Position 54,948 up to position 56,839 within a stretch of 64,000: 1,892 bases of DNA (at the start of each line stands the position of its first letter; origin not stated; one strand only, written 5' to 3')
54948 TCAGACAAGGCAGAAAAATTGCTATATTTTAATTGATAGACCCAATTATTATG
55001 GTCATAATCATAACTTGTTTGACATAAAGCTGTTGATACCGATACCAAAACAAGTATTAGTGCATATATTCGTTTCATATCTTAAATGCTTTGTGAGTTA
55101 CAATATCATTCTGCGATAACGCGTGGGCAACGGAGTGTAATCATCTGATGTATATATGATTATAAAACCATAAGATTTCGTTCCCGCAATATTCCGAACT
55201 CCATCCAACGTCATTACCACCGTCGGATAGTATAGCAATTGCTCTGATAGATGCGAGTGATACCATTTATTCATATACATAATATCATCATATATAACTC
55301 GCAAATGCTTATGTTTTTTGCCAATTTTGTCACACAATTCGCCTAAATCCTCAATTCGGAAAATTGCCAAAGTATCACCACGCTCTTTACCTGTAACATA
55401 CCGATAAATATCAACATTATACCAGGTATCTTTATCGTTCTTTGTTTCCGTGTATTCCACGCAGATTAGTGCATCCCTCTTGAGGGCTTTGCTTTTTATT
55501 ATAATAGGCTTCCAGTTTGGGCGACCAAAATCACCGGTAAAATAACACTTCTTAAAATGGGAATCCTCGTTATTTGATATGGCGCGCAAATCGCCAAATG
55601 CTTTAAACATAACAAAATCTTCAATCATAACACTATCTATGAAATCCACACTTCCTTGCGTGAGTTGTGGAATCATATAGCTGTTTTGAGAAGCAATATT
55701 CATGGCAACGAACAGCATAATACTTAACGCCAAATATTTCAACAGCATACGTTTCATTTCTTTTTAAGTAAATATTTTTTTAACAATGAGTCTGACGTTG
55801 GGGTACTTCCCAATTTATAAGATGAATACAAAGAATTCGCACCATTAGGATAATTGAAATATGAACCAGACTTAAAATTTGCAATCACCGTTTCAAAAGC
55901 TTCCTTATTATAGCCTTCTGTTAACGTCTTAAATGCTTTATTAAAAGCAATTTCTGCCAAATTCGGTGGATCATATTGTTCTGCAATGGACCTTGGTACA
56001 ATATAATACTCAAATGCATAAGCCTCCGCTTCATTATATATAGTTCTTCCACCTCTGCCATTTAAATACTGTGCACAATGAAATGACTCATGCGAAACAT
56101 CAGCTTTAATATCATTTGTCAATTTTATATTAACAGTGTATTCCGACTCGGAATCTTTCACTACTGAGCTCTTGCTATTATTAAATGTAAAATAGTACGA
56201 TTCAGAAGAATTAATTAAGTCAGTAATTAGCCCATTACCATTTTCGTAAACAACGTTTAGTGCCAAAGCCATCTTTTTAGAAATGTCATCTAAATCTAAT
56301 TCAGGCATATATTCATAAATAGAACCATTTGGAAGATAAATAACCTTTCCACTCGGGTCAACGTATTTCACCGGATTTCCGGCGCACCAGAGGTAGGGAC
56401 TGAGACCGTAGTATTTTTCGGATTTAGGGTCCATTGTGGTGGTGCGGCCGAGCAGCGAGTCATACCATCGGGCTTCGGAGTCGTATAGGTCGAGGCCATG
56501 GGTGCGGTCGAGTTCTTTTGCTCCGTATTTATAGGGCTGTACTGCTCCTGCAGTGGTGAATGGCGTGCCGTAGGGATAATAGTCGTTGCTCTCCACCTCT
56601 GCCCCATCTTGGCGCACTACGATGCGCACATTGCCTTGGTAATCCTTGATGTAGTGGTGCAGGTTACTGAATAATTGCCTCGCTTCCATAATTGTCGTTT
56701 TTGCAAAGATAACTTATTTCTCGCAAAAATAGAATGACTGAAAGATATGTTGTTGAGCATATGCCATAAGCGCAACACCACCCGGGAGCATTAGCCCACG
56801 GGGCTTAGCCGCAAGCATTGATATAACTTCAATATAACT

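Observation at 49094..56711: Co-directional low-GC array: orphan Rhs toxin tip, Rhs fragments and about nine candidate immunity genes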

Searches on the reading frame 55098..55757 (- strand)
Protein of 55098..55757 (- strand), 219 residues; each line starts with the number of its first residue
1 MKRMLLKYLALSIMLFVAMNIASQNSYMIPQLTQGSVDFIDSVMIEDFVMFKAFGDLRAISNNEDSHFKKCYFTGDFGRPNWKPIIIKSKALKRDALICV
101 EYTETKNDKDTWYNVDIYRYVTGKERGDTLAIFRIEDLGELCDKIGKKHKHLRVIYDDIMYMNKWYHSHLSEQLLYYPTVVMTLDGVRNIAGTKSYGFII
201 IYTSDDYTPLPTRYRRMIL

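Call 3: search_protein_families(library=pfam, max_evalue=0.1, proteins=[window:55098-55757:-])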
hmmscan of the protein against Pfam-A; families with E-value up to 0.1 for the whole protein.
window:55098-55757:- (219 aa): 0 families

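Call 18: find_encoding_contigs(protein=window:55098-55757:-, flank=10000, max_places=10)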
Protein window:55098-55757:- (219 aa): 1 contig read that carries it; 1 place shown.
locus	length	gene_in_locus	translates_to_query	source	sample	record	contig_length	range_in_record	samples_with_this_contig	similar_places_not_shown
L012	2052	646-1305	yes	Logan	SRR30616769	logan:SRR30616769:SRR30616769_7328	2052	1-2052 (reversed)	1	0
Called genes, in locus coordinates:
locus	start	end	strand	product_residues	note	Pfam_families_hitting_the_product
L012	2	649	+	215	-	?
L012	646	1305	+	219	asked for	-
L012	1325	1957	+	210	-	-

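Call 19: search_protein_families(library=ncbifam, max_evalue=0.01, proteins=[window:55098-55757:-])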
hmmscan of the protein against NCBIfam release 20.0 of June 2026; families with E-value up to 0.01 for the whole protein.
window:55098-55757:- (219 aa): 0 families

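Call 76: search_protein_families(library=pfam, max_evalue=0.01, proteins=[L136:6406-6921:+, L136:6924-7394:+])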
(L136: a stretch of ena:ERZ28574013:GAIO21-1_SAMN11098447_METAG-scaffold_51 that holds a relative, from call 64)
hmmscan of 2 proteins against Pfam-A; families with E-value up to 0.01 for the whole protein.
L136:6406-6921:+ (171 aa): 2 families
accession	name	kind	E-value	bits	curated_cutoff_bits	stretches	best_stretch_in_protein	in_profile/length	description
PF14891.12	Peptidase_M91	-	2.3e-13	51.3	25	1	39-171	46-176/176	Effector protein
PF01742.23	Peptidase_M27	-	0.00049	19.6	27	1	50-166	181-301/423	Clostridial neurotoxin zinc protease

L136:6924-7394:+ (156 aa): 0 families

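Call 81: find_homologous_proteins(query=window:55098-55757:-, max_evalue=0.001)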
Query window:55098-55757:- (219 aa): 3 proteins with E <= 0.001 among 58 candidates.
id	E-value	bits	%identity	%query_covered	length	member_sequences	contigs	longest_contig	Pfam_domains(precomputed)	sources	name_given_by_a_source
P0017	3.0e-144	496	99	100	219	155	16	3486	-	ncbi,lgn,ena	ncbi:MAG: hypothetical protein ACI30Q_01855 [Muribaculaceae bacterium]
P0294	2.9e-73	264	55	100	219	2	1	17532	-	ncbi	-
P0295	9.3e-66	239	51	100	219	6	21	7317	-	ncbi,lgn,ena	-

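Call 88: predict_structure(alignment_id=A6)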
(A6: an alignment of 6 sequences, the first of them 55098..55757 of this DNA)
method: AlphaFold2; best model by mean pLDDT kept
length: 219 residues; sequences in the alignment: 6
mean_pLDDT: 67.8   pTM: 0.66
mean pLDDT of the five models: 67.8, 66.4, 65.7, 63.6, 60.4
residues with pLDDT >= 90: 27; 70-90: 94; 50-70: 57; < 50: 41
segments of 3 or more residues with pLDDT < 50: 14-51
pLDDT, mean of each block of 10 residues (from residue 1): 55 43 28 26 30 62 55 54 75 86 89 92 83 91 83 86 84 76 65 83 77 69
secondary structure, 60 per line:
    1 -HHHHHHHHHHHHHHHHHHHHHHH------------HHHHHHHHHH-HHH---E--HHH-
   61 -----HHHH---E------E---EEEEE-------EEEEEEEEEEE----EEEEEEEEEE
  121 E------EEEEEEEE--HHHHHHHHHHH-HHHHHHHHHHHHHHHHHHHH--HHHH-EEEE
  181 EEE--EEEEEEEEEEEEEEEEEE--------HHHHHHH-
elements in order: H2-24 H37-46 H66-69 E84-88 E96-106 E111-121 E128-135 H138-148 H150-169 H172-175 E177-183 E186-203 H212-218

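Call 92: fold_search(model_id=the predicted structure, library=pdb)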
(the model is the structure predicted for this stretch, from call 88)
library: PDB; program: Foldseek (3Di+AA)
matches with E <= 10: 819; with E <= 0.001: 0
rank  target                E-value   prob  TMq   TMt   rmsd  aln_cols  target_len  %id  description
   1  4icx_A                6.0e-02  0.09  0.12  0.18  15.9       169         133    6  N-terminal C2 domain of human CEP120 (released 2014-06-18)
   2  9hny_FQ               7.3e-02  0.20  0.19  0.18  11.8       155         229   10  Mitoribosomal small subunit in complex with Mettl15 and Mettl17 (released 2025-03-26)
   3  4npj_B                1.4e-01  0.02  0.08  0.07  15.8       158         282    6  Extended-Synaptotagmin 2, C2A- and C2B-domains (released 2014-01-29)
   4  6sga_FS               1.6e-01  0.14  0.21  0.18  11.1       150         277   10  Body domain of the mt-SSU assemblosome from Trypanosoma brucei (released 2019-09-18)
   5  9hny_FR               2.2e-01  0.12  0.14  0.14  14.3       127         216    9  Mitoribosomal small subunit in complex with Mettl15 and Mettl17 (released 2025-03-26)
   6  6sga_FR               2.5e-01  0.21  0.21  0.19  10.8       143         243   11  Body domain of the mt-SSU assemblosome from Trypanosoma brucei (released 2019-09-18)
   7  1qex_A                2.7e-01  0.10  0.18  0.14  14.7       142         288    6  BACTERIOPHAGE T4 GENE PRODUCT 9 (GP9), THE TRIGGER OF TAIL CONTRACTION AND THE LONG TAIL FIBERS CONNECTOR (released 1999-10-05)
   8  1iwm_A                2.7e-01  0.07  0.14  0.16  14.9       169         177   12  Crystal Structure of the Outer Membrane Lipoprotein Receptor, LolB (released 2003-07-15)
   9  9hny_FU               3.0e-01  0.11  0.19  0.19  10.9       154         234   10  Mitoribosomal small subunit in complex with Mettl15 and Mettl17 (released 2025-03-26)
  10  9hny_FS               3.0e-01  0.10  0.18  0.16  11.4       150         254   11  Mitoribosomal small subunit in complex with Mettl15 and Mettl17 (released 2025-03-26)
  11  6sga_FU               3.6e-01  0.12  0.22  0.19  10.2       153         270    8  Body domain of the mt-SSU assemblosome from Trypanosoma brucei (released 2019-09-18)
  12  4icx_C                3.6e-01  0.05  0.12  0.18  16.2       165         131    8  N-terminal C2 domain of human CEP120 (released 2014-06-18)
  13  4rj9                  3.6e-01  0.02  0.09  0.11  16.7       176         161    6  Structure of a plant specific C2 domain protein, OsGAP1 from rice (released 2015-08-26)
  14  3tzv_C                3.9e-01  0.09  0.18  0.16  14.5       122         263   11  Crystal structure of an iNKT TCR in complex with CD1d-lysophosphatidylcholine (released 2012-04-25)
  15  1lqv_B                3.9e-01  0.08  0.18  0.21  15.3       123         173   12  Crystal structure of the Endothelial protein C receptor with phospholipid in the groove in complex with Gla domain of  (released 2002-06-19)
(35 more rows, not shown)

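Call 98: search_protein_families(library=phrogs, max_evalue=0.001, proteins=[window:55098-55757:-])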
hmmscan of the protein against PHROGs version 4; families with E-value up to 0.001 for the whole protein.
window:55098-55757:- (219 aa): 0 families

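Call 99: search_protein_families(library=padloc, max_evalue=0.001, proteins=[window:55098-55757:-])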
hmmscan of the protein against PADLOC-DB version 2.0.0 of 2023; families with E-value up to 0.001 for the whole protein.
window:55098-55757:- (219 aa): 0 families

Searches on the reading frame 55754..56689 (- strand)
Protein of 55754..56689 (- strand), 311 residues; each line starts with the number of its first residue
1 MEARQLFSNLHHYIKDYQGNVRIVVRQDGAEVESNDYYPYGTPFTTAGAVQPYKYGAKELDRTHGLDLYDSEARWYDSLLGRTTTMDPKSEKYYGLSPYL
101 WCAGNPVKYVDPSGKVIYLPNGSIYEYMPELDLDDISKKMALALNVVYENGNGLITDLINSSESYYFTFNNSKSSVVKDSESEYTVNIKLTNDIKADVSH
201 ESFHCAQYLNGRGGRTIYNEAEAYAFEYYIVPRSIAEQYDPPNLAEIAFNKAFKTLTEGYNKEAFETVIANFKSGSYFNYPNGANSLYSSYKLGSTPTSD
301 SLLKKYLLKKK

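Call 3: search_protein_families(library=pfam, max_evalue=0.1, proteins=[window:55754-56689:-])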
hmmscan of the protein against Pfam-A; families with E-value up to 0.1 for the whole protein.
window:55754-56689:- (311 aa): 1 family
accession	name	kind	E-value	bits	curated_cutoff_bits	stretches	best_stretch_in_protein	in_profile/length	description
PF13702.11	Lysozyme_like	-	0.0031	17.5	25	1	131-192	15-78/165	Lysozyme-like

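Call 11: list_cluster_members(proteins=[window:55754-56689:-, window:55098-55757:-, window:54446-55078:-, window:54080-54379:-, window:53371-53979:-, window:52726-53271:-, window:52196-52741:-, window:51091-51636:-, window:50393-51091:-, window:49094-49672:-])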
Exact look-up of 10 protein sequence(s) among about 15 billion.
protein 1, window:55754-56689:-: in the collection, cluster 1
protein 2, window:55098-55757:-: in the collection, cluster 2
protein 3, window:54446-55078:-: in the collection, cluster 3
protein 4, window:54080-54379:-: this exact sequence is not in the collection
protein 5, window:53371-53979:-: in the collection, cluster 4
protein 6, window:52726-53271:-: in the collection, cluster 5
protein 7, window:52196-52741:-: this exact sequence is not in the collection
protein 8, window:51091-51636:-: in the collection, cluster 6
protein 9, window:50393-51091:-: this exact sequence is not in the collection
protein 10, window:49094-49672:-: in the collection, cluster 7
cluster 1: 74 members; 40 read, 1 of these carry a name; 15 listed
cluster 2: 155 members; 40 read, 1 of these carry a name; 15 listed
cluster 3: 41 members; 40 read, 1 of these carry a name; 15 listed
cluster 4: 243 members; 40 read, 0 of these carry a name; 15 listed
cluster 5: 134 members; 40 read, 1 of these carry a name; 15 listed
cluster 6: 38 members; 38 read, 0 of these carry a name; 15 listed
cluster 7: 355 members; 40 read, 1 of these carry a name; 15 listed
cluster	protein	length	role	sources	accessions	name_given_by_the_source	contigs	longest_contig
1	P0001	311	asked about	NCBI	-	-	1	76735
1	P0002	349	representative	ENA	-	-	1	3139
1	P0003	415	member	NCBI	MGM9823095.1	MAG: RHS repeat-associated core domain-containing protein [Muribaculaceae bacterium]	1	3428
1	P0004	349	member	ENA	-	-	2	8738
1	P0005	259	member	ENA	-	-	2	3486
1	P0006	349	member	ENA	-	-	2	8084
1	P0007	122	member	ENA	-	-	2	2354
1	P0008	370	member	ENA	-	-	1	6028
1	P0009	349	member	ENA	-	-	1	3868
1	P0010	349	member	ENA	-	-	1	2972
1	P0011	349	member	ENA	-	-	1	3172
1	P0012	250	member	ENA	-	-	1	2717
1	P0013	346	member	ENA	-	-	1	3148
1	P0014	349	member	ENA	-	-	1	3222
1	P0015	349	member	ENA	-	-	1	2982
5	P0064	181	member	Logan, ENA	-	-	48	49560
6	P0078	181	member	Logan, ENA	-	-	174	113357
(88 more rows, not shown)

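Call 19: search_protein_families(library=ncbifam, max_evalue=0.01, proteins=[window:55754-56689:-])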
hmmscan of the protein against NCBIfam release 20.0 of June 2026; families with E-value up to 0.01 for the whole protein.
window:55754-56689:- (311 aa): 2 families
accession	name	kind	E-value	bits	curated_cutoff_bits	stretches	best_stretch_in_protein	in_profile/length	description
TIGR03696.1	Rhs_assc_core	domain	3.2e-14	53.2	32.5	1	37-114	1-75/76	RHS repeat-associated core domain-containing protein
NF004435.0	PRK05771.3-4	equivalog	0.008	14.5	1410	0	186-260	259-334/701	V-type ATP synthase subunit I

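Call 64: find_encoding_contigs(protein=P0078, flank=8000, max_places=8)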
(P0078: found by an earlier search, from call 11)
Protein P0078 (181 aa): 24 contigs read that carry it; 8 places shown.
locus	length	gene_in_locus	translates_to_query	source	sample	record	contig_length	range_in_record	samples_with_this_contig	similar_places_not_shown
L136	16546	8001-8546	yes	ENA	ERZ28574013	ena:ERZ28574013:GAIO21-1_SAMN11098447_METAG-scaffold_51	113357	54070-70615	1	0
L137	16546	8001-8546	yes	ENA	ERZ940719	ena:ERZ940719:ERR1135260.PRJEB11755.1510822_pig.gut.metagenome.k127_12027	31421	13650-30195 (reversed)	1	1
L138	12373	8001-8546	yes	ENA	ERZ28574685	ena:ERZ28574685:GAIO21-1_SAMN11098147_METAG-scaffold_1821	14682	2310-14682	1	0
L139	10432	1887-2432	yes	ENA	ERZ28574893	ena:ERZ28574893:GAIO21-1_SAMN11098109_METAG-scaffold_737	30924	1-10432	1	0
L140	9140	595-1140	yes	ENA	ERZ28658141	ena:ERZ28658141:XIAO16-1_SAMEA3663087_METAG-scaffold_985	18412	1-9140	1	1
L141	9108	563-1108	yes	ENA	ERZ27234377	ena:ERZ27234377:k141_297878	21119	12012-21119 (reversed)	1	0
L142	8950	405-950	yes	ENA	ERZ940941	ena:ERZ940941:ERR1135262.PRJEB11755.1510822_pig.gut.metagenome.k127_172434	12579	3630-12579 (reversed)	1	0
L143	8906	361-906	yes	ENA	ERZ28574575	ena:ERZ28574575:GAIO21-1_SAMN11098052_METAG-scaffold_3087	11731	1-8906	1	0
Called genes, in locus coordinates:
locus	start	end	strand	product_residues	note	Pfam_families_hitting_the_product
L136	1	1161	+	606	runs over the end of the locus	PF07719:TPR_2 (faint), PF13174:TPR_6 (faint), PF13428:TPR_14 (faint), PF23914:TPR_CcmH_CycH (faint), PF12895:ANAPC3 (faint), PF14559:TPR_19, PF14559:TPR_19 (weak), PF13424:TPR_12 (weak), +8 more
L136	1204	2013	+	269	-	PF14125:DUF4292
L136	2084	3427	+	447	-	PF11932:DUF3450 (weak), PF01551:Peptidase_M23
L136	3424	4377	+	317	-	PF13480:Acetyltransf_6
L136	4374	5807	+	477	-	PF13440:Polysacc_synt_3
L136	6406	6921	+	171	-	PF14891:Peptidase_M91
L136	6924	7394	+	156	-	-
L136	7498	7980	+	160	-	-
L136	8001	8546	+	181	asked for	-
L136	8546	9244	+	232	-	-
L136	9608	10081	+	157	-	PF03449:GreA_GreB_N, PF01272:GreA_GreB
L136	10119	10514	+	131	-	PF11969:DcpS_C, PF01230:HIT, PF04677:CwfJ_C_1 (weak)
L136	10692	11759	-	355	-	PF04389:Peptidase_M28 (weak), PF01546:Peptidase_M20, PF07687:M20_dimer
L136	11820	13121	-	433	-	PF00860:Xan_ur_permease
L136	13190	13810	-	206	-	PF00156:Pribosyltran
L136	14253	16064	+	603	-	PF00501:AMP-binding, PF23562:AMP-binding_C_3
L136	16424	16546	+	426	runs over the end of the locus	PF13173:AAA_14, PF13635:DUF4143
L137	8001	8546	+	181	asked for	-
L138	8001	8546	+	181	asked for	-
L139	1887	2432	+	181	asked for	-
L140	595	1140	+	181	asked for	-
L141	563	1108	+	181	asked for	-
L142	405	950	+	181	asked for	-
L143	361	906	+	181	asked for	-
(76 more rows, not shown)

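Call 76: search_protein_families(library=pfam, max_evalue=0.01, proteins=[L136:6406-6921:+, L136:6924-7394:+])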
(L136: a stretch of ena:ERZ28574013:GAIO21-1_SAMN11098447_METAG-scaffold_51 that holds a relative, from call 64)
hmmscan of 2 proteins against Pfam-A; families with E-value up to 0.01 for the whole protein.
L136:6406-6921:+ (171 aa): 2 families
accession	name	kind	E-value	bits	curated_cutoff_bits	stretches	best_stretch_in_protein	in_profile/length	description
PF14891.12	Peptidase_M91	-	2.3e-13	51.3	25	1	39-171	46-176/176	Effector protein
PF01742.23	Peptidase_M27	-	0.00049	19.6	27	1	50-166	181-301/423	Clostridial neurotoxin zinc protease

L136:6924-7394:+ (156 aa): 0 families

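Call 90: find_encoding_contigs(protein=P0064, flank=9000, max_places=6)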
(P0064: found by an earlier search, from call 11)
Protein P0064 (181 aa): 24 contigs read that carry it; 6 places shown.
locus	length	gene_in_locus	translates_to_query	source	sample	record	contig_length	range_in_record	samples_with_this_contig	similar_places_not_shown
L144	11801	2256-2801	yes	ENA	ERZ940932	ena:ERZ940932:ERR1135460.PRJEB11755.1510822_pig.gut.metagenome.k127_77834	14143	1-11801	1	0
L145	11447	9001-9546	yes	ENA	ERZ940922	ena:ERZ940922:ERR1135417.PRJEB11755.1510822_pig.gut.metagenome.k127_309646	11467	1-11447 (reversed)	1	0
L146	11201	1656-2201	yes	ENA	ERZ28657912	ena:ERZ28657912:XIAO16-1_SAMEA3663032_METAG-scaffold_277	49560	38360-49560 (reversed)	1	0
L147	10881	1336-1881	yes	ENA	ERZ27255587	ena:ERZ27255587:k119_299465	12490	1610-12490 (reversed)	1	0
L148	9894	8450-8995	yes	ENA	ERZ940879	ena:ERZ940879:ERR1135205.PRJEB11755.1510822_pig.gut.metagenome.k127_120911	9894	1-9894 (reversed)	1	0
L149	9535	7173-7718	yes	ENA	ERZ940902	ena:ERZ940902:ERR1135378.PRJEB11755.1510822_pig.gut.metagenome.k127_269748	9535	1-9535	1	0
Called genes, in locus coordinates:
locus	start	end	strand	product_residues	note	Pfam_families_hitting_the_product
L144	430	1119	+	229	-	-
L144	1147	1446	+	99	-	-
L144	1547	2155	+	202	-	-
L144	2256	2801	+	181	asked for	-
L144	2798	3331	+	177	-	-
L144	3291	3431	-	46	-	-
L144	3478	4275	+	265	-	-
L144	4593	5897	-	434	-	PF02403:Seryl_tRNA_N, PF00587:tRNA-synt_2b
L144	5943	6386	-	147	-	PF09424:YqeY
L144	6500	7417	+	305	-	PF00849:PseudoU_synth_2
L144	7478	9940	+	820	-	PF17764:PriA_3primeBD, PF22590:Cas3-like_C_2 (faint), PF04851:ResIII, PF00270:DEAD, PF18319:Zn_ribbon_PriA, PF00271:Helicase_C, PF18074:PriA_C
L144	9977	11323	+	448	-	PF01554:MatE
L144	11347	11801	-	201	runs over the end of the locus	PF13707:RloB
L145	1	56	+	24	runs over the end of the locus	?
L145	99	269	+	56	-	-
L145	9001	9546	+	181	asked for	-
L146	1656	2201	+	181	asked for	-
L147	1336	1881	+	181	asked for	-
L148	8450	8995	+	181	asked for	-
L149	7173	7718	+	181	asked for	-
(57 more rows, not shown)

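Call 98: search_protein_families(library=phrogs, max_evalue=0.001, proteins=[window:55754-56689:-])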
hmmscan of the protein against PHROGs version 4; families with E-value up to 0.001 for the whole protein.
window:55754-56689:- (311 aa): 1 family
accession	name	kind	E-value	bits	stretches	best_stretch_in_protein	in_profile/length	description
phrog_10385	-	unknown function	5.5e-06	24.7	1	36-116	2012-2095/2333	-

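Call 99: search_protein_families(library=padloc, max_evalue=0.001, proteins=[window:55754-56689:-])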
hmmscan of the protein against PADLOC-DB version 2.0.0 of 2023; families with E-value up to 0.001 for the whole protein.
window:55754-56689:- (311 aa): 0 families
